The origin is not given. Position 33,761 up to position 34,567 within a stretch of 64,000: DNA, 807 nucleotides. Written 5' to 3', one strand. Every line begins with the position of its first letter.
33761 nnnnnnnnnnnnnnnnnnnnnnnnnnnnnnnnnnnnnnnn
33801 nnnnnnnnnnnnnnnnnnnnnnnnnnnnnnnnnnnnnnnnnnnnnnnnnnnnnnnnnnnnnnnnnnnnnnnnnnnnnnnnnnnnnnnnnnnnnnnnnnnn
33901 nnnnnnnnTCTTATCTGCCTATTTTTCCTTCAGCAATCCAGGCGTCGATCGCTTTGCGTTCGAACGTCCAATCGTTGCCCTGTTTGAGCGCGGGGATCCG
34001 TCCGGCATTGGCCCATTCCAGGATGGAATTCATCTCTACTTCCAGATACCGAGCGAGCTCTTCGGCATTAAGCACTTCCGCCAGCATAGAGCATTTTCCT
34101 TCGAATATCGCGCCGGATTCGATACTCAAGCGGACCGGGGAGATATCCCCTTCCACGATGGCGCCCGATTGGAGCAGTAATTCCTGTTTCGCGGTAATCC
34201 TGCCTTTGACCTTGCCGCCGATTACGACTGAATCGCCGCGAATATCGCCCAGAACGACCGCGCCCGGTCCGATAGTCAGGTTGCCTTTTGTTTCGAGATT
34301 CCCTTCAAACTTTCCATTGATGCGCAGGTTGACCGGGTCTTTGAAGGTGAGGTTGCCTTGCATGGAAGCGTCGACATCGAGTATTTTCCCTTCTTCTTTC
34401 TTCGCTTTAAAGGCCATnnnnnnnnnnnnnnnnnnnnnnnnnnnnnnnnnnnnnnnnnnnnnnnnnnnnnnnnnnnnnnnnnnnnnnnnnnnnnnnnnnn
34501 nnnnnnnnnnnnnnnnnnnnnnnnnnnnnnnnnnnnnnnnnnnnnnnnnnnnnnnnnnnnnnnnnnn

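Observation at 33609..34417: Bactofilin fused to a DNA-binding HTH, paired with a membrane-anchored HTH paralog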

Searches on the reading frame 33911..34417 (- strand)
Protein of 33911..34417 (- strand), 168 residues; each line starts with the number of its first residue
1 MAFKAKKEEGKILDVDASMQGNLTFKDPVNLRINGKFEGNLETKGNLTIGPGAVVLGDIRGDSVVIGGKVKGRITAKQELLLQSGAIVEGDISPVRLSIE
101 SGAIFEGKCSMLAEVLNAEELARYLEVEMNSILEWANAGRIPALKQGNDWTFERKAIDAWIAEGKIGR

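Call 3: search_protein_families(library=pfam, proteins=[window:33911-34417:-], max_evalue=1)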
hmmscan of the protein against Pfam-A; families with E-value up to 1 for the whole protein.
window:33911-34417:- (168 aa): 2 families
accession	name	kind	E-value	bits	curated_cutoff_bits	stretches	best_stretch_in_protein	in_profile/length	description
PF04519.19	Bactofilin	-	1.5e-25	89.8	27.9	1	12-109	2-97/98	Polymer-forming cytoskeletal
PF12728.13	HTH_17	-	2.5e-11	44.1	27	1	116-164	2-50/51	Helix-turn-helix domain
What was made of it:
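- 33911..34417 (-): Gene A: bactofilin-wHTH fusion protein, 168 aa. Pfam Bactofilin plus HTH_17 (call 3).
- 34091..34384 (-): Bactofilin beta-helix core of A (residues 12-109), including Phe105 (34103-34105). Pfam (call 3).
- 33926..34075 (-): Winged HTH of A (residues 115-164), joined to the beta-helix by a short conserved linker (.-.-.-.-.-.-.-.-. in orthologs). Pfam HTH_17 (call 3).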

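Call 4: search_protein_families(library=ncbifam, proteins=[window:33911-34417:-], max_evalue=1)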
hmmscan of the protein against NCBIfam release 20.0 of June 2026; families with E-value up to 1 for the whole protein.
window:33911-34417:- (168 aa): 8 families
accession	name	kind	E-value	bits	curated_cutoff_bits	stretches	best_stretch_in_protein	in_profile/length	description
NF047737.1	antiphage_MADS1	equivalog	7.1e-12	45.4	80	1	114-161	2-49/49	methylation-associated defense system helix-turn-helix domain-containing protein MAD1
TIGR01764.1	excise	domain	3.1e-07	30.7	28.8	1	119-162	5-48/49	excisionase family DNA-binding protein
NF033787.1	HTH_BldC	subfamily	0.019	14.8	77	1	115-144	2-31/49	BldC family transcriptional regulator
TIGR03570.1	NeuD_NnaD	subfamily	0.024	14.2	160.8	1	16-68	147-199/202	NeuD/PglB/VioB family sugar acetyltransferase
NF007564.0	PRK10191.1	equivalog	0.032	13.7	196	1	27-73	113-159/162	colanic acid biosynthesis acetyltransferase WcaB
TIGR04016.1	WcaB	equivalog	0.036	13.7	194.65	1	28-73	98-143/146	colanic acid biosynthesis acetyltransferase WcaB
NF041874.1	EPS_EpsC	equivalog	0.061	13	150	1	25-70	116-161/168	serine O-acetyltransferase EpsC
TIGR01172.1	cysE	equivalog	0.073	13.1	210.65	1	25-68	116-159/162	serine O-acetyltransferase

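Call 8: find_homologous_proteins(query=window:33911-34417:-)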
Query window:33911-34417:- (168 aa): 2576 proteins with E <= 0.001 among 2676 candidates; the best 120 are listed.
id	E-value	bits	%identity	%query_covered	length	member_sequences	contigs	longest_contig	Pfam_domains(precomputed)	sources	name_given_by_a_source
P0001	1.9e-102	358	100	100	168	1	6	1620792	PF12728.14,PF04519.20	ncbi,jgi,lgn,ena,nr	ncbi:MAG TPA: polymer-forming cytoskeletal protein [Candidatus Omnitrophota bacterium]|jgi:excisiona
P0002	1.1e-76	274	71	100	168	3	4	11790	PF12728.14,PF04519.20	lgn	-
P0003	2.4e-76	273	73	100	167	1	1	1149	PF12728.14,PF04519.20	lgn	-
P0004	2.1e-74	267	70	100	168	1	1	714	PF12728.14,PF04519.20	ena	-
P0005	6.3e-74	265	68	100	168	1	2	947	PF12728.14,PF04519.20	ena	-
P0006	8.5e-74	265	70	100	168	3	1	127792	PF12728.14,PF04519.20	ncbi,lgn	-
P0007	1.1e-73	264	70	100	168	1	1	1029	PF12728.14,PF04519.20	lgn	-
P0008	2.3e-73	263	70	100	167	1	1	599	PF12728.14,PF04519.20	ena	-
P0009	5.2e-73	262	70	100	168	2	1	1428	PF12728.14,PF04519.20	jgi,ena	-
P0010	6.2e-73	262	70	99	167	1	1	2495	PF12728.14,PF04519.20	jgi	-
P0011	6.2e-73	262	70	100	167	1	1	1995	PF12728.14,PF04519.20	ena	-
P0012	6.7e-73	262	70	100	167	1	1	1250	PF12728.14,PF04519.20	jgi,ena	-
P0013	7.0e-73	262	70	100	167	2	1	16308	PF12728.14,PF04519.20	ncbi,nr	ncbi:MAG: polymer-forming cytoskeletal protein [Candidatus Omnitrophica bacterium]|nr:polymer-formin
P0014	7.3e-73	262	71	100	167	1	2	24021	PF12728.14,PF04519.20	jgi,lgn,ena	-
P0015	1.2e-72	261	68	100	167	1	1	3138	PF12728.14,PF04519.20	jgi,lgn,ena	-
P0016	1.3e-72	261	70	99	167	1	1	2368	PF12728.14,PF04519.20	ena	-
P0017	1.6e-72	261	72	99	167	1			PF12728.14,PF04519.20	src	-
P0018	1.8e-72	261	68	100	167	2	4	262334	PF12728.14,PF04519.20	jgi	jgi:excisionase family DNA binding protein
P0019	2.2e-72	260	69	99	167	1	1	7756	PF12728.14,PF04519.20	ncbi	-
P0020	2.4e-72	260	71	100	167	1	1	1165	PF12728.14,PF04519.20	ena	-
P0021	2.6e-72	260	72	99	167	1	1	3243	PF12728.14,PF04519.20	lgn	-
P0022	2.6e-72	260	68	100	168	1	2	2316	PF12728.14,PF04519.20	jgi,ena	-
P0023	3.4e-72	260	71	100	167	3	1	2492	PF12728.14,PF04519.20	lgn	-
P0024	3.5e-72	260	70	100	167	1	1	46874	PF12728.14,PF04519.20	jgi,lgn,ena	-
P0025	3.6e-72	260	71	100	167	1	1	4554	PF12728.14,PF04519.20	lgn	-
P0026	5.1e-72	259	72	99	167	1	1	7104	PF12728.14,PF04519.20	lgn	-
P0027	6.1e-72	259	68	100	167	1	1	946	PF12728.14,PF04519.20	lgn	-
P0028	6.8e-72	259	69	100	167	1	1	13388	PF12728.14,PF04519.20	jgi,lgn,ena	-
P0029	7.1e-72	259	71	100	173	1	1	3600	PF12728.14,PF04519.20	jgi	-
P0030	7.5e-72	259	70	100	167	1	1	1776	PF12728.14,PF04519.20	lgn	-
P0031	7.6e-72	258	70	100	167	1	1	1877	PF12728.14,PF04519.20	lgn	-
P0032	8.0e-72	258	67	100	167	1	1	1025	PF12728.14,PF04519.20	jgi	jgi:excisionase family DNA binding protein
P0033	8.4e-72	258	70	99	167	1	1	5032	PF12728.14,PF04519.20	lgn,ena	-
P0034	8.4e-72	258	70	100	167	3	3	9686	PF12728.14,PF04519.20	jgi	jgi:excisionase family DNA binding protein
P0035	8.8e-72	258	71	100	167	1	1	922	PF12728.14,PF04519.20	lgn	-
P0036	8.9e-72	258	70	100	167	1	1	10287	PF12728.14,PF04519.20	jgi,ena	-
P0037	9.0e-72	258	71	100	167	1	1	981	PF12728.14,PF04519.20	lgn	-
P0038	9.2e-72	258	69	100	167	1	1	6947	PF12728.14,PF04519.20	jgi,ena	-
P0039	1.1e-71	258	73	100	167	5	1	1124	PF12728.14,PF04519.20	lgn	-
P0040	1.1e-71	258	70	99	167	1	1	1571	PF12728.14,PF04519.20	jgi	-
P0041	1.3e-71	258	68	100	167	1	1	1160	PF12728.14,PF04519.20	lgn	-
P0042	1.3e-71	258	68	100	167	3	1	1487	PF12728.14,PF04519.20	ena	-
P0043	1.4e-71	258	70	99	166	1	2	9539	PF12728.14,PF04519.20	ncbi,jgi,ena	-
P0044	1.7e-71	257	71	100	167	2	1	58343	PF12728.14,PF04519.20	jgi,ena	-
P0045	1.8e-71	257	69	99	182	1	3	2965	PF12728.14,PF04519.20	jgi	jgi:excisionase family DNA binding protein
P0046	1.8e-71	257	68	100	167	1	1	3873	PF12728.14,PF04519.20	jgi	jgi:excisionase family DNA binding protein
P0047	1.8e-71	257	69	100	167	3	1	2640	PF12728.14,PF04519.20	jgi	-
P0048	1.8e-71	257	70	100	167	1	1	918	PF12728.14,PF04519.20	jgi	-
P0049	1.8e-71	257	70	100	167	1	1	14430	PF12728.14,PF04519.20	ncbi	ncbi:MAG: polymer-forming cytoskeletal protein [Candidatus Omnitrophota bacterium]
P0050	2.7e-71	257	70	100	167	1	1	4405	PF12728.14,PF04519.20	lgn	-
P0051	2.8e-71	257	70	100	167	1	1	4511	PF12728.14,PF04519.20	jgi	jgi:excisionase family DNA binding protein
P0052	2.9e-71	257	71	100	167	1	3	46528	PF12728.14,PF04519.20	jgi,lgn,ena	-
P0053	3.0e-71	257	70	100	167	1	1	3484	PF12728.14,PF04519.20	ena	-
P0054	3.1e-71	257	70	100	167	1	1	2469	PF12728.14,PF04519.20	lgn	-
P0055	3.4e-71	256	71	100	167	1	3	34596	PF12728.14,PF04519.20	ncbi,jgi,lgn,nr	ncbi:MAG: polymer-forming cytoskeletal protein [Candidatus Omnitrophica bacterium]|nr:polymer-formin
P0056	3.5e-71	256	70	100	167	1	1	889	PF12728.14,PF04519.20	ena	-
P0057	3.7e-71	256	69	100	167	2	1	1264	PF12728.14,PF04519.20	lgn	-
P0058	3.9e-71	256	71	100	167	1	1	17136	PF12728.14,PF04519.20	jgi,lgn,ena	-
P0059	4.1e-71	256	70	100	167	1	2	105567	PF12728.14,PF04519.20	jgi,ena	-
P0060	4.2e-71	256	70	99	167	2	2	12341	PF12728.14,PF04519.20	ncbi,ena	-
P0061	4.2e-71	256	69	100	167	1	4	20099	PF12728.14,PF04519.20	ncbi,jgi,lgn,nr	ncbi:MAG: helix-turn-helix domain-containing protein [Candidatus Omnitrophica bacterium]|nr:helix-tu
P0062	4.2e-71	256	71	100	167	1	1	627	PF12728.14,PF04519.20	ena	-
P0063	4.2e-71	256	68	100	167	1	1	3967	PF12728.14,PF04519.20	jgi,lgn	jgi:excisionase family DNA binding protein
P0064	4.3e-71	256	68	100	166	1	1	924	PF12728.14,PF04519.20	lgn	-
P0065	4.3e-71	256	69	99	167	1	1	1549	PF12728.14,PF04519.20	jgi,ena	-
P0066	4.5e-71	256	69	99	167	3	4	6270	PF12728.14,PF04519.20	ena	-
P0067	4.7e-71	256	70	99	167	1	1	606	PF12728.14,PF04519.20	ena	-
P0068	4.8e-71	256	68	99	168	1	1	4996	PF12728.14,PF04519.20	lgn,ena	-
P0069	4.8e-71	256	68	100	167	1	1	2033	PF12728.14,PF04519.20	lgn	-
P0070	4.8e-71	256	70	100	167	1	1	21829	PF12728.14,PF04519.20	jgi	jgi:excisionase family DNA binding protein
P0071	5.1e-71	256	69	99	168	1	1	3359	PF12728.14,PF04519.20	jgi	jgi:excisionase family DNA binding protein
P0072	5.1e-71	256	68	100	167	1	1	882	PF12728.14,PF04519.20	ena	-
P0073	5.3e-71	256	68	100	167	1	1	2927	PF12728.14,PF04519.20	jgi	-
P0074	5.9e-71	256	68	100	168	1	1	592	PF12728.14,PF04519.20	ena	-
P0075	5.9e-71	256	68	100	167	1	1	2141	PF12728.14,PF04519.20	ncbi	-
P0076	6.1e-71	256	70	100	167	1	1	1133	PF12728.14,PF04519.20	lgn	-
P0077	6.1e-71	256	71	100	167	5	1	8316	PF12728.14,PF04519.20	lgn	-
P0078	6.5e-71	255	71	100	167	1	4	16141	PF12728.14,PF04519.20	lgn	-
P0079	6.8e-71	255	69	99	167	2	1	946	PF12728.14,PF04519.20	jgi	jgi:excisionase family DNA binding protein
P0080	6.9e-71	255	69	100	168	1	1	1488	PF12728.14,PF04519.20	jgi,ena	jgi:cytoskeletal protein CcmA (bactofilin family)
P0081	6.9e-71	255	71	100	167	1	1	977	PF12728.14,PF04519.20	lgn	-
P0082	7.5e-71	255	70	100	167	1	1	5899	PF12728.14,PF04519.20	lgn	-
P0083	7.9e-71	255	70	100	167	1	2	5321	PF12728.14,PF04519.20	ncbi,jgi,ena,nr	ncbi:MAG: polymer-forming cytoskeletal protein [Candidatus Omnitrophica bacterium]|jgi:excisionase f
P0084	8.0e-71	255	68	100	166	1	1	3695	PF12728.14,PF04519.20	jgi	jgi:excisionase family DNA binding protein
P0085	8.3e-71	255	68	100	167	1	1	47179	PF12728.14,PF04519.20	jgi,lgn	jgi:excisionase family DNA binding protein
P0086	8.6e-71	255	69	100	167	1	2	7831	PF12728.14,PF04519.20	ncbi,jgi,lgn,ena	-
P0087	8.9e-71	255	71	100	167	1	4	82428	PF12728.14,PF04519.20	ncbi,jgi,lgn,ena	ncbi:MAG: polymer-forming cytoskeletal protein [Candidatus Omnitrophota bacterium]|jgi:excisionase f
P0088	9.1e-71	255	70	99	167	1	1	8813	PF12728.14,PF04519.20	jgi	jgi:excisionase family DNA binding protein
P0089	9.1e-71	255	69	100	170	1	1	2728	PF12728.14,PF04519.20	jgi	-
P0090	9.4e-71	255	68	100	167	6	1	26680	PF12728.14,PF04519.20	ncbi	-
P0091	9.7e-71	255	69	100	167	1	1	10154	PF12728.14,PF04519.20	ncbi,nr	ncbi:MAG: polymer-forming cytoskeletal protein [Candidatus Omnitrophica bacterium]|nr:polymer-formin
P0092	9.7e-71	255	69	100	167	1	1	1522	PF12728.14,PF04519.20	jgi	jgi:excisionase family DNA binding protein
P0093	9.8e-71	255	69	100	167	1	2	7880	PF12728.14,PF04519.20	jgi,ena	-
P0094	1.1e-70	255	70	100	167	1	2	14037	PF12728.14,PF04519.20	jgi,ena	-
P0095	1.1e-70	255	68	100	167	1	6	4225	PF12728.14,PF04519.20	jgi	jgi:excisionase family DNA binding protein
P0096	1.1e-70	255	68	100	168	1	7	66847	PF12728.14,PF04519.20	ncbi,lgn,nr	ncbi:MAG: polymer-forming cytoskeletal protein [Candidatus Omnitrophota bacterium]|nr:polymer-formin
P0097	1.2e-70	255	67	100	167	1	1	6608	PF12728.14,PF04519.20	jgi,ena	-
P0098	1.2e-70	255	68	100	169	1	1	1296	PF12728.14,PF04519.20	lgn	-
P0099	1.3e-70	255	69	100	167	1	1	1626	PF12728.14,PF04519.20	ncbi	-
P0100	1.3e-70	255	68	100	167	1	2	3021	PF12728.14,PF04519.20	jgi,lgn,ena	jgi:excisionase family DNA binding protein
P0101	1.3e-70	254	70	100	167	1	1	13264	PF12728.14,PF04519.20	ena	-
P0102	1.3e-70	254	70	100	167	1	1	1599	PF12728.14,PF04519.20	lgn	-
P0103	1.3e-70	254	70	100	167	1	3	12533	PF12728.14,PF04519.20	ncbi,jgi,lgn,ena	-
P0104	1.4e-70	254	69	100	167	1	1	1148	PF12728.14,PF04519.20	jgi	jgi:excisionase family DNA binding protein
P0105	1.4e-70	254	69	100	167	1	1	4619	PF12728.14,PF04519.20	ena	-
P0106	1.5e-70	254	68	100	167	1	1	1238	PF12728.14,PF04519.20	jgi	-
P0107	1.5e-70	254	67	100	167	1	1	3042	PF12728.14,PF04519.20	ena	-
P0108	1.5e-70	254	67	99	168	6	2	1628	PF12728.14,PF04519.20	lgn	-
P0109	1.5e-70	254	69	100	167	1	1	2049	PF12728.14,PF04519.20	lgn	-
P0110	1.5e-70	254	70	100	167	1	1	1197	PF12728.14,PF04519.20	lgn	-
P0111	1.5e-70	254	70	99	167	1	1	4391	PF12728.14,PF04519.20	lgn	-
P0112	1.6e-70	254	70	100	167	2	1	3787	PF12728.14,PF04519.20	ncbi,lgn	-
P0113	1.7e-70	254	70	100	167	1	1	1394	PF12728.14,PF04519.20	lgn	-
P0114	1.8e-70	254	67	100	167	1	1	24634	PF12728.14,PF04519.20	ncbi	-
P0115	1.8e-70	254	69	100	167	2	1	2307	PF12728.14,PF04519.20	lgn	-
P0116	1.9e-70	254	69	100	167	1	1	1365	PF12728.14,PF04519.20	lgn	-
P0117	2.0e-70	254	71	100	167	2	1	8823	PF12728.14,PF04519.20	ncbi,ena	-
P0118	2.0e-70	254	71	100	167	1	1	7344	PF12728.14,PF04519.20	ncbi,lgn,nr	ncbi:MAG: polymer-forming cytoskeletal protein [Candidatus Omnitrophica bacterium]|nr:polymer-formin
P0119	2.0e-70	254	69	99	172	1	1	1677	PF12728.14,PF04519.20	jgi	jgi:excisionase family DNA binding protein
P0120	2.0e-70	254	66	100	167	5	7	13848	PF12728.14,PF04519.20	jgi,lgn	jgi:excisionase family DNA binding protein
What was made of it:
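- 33911..34417 (-): 100% identical to P0001, named 'polymer-forming cytoskeletal protein [Candidatus Omnitrophota bacterium]' (call 8).
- Checked: 2576 database clusters match A, and the top 120 all carry both domains (call 8).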

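Call 14: find_related_loci(query=A1, collection=genome_contigs, flank=6000)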
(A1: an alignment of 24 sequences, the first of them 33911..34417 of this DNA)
Query A1 (168 aa) in genome_contigs; peptide patterns used: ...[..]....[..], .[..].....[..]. (x = any residue, [..] = any of these).
422 stretches matched a pattern; 383 encode a relative of the query (tblastn E <= 1e-3); the best 80 are kept; 80 distinct loci.
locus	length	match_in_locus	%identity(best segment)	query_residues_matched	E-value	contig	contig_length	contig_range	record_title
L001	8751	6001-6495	70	1-166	5e-78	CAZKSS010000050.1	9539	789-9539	MAG TPA_asm: uncultured Planctomycetales bacterium isolate SRP098346_co1_421 genome assembly, contig: NODE_9376_length_9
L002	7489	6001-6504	68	1-168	5e-77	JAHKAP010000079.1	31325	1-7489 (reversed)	MAG: Candidatus Omnitrophota bacterium isolate Undefined_mixed_planktonic.mb.47 Undefined_mixed_pl.mb.47_k141_1419113, w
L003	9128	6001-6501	70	1-168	9e-77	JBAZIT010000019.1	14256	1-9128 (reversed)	MAG: Candidatus Omnitrophota bacterium isolate SO_2017_LW4_101 scaffold_8237_c1_LW137-91_2017, whole genome shotgun sequ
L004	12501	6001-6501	71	1-168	6e-77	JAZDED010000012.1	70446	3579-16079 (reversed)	MAG: Candidatus Omnitrophota bacterium isolate MEGAHIT-group-0.121 k141_14057033, whole genome shotgun sequence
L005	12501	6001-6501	68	1-168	8e-77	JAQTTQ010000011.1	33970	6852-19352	MAG: Candidatus Omnitrophota bacterium isolate STB_44 NODE_2698_length_33970_cov_7.166120_Sandtown_B, whole genome shotg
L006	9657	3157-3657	70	1-168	1e-76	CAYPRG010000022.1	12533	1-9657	MAG TPA_asm: uncultured Planctomycetales bacterium isolate SRP178699_co1_560 genome assembly, contig: NODE_6734_length_1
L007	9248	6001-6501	68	1-168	1e-76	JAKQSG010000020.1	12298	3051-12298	MAG: Candidatus Omnitrophota bacterium isolate USMO_metabat.104 k141_196597, whole genome shotgun sequence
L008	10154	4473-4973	69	1-168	1e-76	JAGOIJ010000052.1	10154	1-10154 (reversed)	MAG: Candidatus Omnitrophota bacterium isolate Go_SlDig_bin_191 Go_SlDig_20328_length_10154_cov_4.179316, whole genome s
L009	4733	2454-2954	70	1-168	2e-76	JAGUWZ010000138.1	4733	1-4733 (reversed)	MAG: Candidatus Omnitrophota bacterium isolate DeMMO4_15 c_000000030776, whole genome shotgun sequence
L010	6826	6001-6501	69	1-168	1e-76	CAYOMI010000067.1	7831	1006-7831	MAG TPA_asm: uncultured Planctomycetales bacterium isolate SRP098346_co1_93 genome assembly, contig: NODE_12729_length_7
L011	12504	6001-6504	68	1-168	1e-76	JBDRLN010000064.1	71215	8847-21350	MAG: Candidatus Omnitrophota bacterium isolate MEGAHIT-group-1.780 k141_10396128, whole genome shotgun sequence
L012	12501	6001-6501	70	1-168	3e-76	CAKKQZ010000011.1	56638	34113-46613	Omnitrophica bacterium GWA2_41_15 isolate Hainich-H51-bin231-1 genome assembly, contig: H51-bin231_1_Hain_H51_02um_R1_14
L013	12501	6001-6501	71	1-168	3e-76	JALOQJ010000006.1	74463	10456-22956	MAG: Candidatus Omnitrophota bacterium isolate Prado152 scaffold_913, whole genome shotgun sequence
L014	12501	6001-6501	71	1-168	3e-76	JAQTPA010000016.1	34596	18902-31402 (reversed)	MAG: Candidatus Omnitrophota bacterium isolate STB_105 NODE_2604_length_34596_cov_19.354173_Sandtown_B, whole genome sho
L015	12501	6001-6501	70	1-168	3e-76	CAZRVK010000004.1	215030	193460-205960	MAG TPA_asm: uncultured Planctomycetales bacterium isolate binchicken_co117_54 genome assembly, contig: NODE_53_length_2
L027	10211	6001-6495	69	1-166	4e-75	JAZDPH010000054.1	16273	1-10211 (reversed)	MAG: Candidatus Omnitrophota bacterium isolate MEGAHIT-group-0.826 k141_8917609, whole genome shotgun sequence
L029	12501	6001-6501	68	1-168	5e-75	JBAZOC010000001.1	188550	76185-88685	MAG: Candidatus Omnitrophota bacterium isolate SO_2017_LW4_85 scaffold_238_c1_LW137-91_2017, whole genome shotgun sequen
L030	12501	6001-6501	69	1-168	4e-75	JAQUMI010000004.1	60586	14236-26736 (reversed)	MAG: Candidatus Omnitrophota bacterium isolate STD1_150 NODE_965_length_60586_cov_6.234738_Sandtown_D1, whole genome sho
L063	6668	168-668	64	1-168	5e-73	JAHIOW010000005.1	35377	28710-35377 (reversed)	MAG: Candidatus Omnitrophota bacterium isolate KR13_S3.mb.28 KR13_S3.mb.28_k141_32889, whole genome shotgun sequence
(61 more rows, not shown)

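Call 20: find_encoding_contigs(protein=P0001, flank=10000, max_places=2)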
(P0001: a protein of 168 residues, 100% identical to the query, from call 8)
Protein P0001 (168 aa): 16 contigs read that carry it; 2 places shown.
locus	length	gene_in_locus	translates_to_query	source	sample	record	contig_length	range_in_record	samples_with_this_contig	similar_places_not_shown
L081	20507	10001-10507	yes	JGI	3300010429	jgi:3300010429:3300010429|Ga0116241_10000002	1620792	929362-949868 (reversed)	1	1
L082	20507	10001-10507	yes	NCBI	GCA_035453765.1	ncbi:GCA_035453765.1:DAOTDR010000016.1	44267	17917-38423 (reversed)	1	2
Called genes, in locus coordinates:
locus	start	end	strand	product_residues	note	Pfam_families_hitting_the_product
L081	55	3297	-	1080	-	-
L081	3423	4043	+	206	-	PF07963:N_methyl, PF22434:PilW_C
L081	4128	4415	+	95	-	PF02686:GatC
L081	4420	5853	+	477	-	PF01425:Amidase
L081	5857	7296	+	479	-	PF02934:GatB_N, PF02637:GatB_Yqey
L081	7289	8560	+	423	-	PF22694:CtpB_N-like, PF00595:PDZ, PF13180:PDZ_2, PF17820:PDZ_6, PF03572:Peptidase_S41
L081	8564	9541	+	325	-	PF00814:TsaD, PF22521:HypF_C_2 (weak)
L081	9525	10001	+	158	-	PF02308:MgtC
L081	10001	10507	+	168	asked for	PF04519:Bactofilin, PF12728:HTH_17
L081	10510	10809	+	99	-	PF12728:HTH_17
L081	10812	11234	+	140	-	PF01219:DAGK_prokar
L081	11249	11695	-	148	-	-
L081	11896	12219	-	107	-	-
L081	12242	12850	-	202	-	PF03162:Y_phosphatase2, PF13350:Y_phosphatase3 (weak), PF22741:PTP-NADK, PF00782:DSPc (weak), PF22785:Tc-R-P, PF14566:PTPlike_phytase (weak), PF22784:PTP-SAK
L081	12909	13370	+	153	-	-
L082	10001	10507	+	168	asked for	PF04519:Bactofilin, PF12728:HTH_17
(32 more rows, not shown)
